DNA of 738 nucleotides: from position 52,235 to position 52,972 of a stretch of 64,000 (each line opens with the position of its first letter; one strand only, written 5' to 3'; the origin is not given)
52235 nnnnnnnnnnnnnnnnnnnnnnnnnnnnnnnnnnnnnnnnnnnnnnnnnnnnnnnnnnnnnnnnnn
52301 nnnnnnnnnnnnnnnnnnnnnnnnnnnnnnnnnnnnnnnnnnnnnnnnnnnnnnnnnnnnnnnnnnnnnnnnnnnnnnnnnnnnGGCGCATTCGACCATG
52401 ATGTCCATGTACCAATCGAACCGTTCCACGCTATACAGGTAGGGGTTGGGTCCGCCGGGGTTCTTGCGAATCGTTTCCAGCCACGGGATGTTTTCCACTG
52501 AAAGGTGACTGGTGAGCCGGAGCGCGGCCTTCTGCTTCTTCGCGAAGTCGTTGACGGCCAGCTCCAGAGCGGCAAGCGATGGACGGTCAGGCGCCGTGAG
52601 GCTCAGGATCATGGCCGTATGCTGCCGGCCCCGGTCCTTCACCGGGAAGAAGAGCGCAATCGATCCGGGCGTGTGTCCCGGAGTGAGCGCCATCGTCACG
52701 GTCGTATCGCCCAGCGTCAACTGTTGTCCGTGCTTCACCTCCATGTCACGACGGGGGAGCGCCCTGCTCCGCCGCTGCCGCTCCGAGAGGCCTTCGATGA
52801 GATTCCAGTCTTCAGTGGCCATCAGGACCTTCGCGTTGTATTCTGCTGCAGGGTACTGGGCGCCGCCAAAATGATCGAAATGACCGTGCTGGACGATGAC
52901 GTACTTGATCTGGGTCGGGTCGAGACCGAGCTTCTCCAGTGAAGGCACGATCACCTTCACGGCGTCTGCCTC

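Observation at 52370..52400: Two convergent genes are cut and butted together inside rplJ: block boundary or chimeric join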

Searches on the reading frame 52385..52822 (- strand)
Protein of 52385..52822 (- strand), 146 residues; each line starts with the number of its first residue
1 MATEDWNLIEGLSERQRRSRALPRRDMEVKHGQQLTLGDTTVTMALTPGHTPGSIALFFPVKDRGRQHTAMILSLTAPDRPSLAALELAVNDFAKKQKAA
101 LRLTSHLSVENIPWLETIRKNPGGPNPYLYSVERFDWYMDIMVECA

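Call 39: find_homologous_proteins(query=window:52385-52822:-, max_evalue=1e-30)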
Query seq(146 aa) (146 aa): 12 proteins with E <= 1e-30 among 67 candidates.
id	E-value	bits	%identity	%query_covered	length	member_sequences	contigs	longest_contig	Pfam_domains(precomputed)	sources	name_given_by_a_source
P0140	1.9e-68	247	77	100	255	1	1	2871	PF12706.14,PF00753.34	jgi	-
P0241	3.7e-61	223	87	82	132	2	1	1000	-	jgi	jgi:metallo-beta-lactamase class B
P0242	5.0e-49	184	67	86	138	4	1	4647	-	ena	-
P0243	1.1e-44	170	75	71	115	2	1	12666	-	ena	-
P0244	1.2e-37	147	68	69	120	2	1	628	-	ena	-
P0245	1.9e-36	143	54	90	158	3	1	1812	-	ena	-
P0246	2.1e-35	140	52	100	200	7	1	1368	PF12706.14,PF00753.34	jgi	-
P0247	1.4e-34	137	52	99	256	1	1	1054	PF12706.14,PF00753.34,PF02514.22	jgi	jgi:metallo-beta-lactamase class B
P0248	1.2e-33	134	51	90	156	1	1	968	-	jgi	-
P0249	5.6e-33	132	50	90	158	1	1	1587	-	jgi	jgi:metallo-beta-lactamase class B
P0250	1.8e-32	130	56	82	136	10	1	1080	-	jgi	jgi:metallo-beta-lactamase class B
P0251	7.8e-31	125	56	82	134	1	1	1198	-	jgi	jgi:metallo-beta-lactamase class B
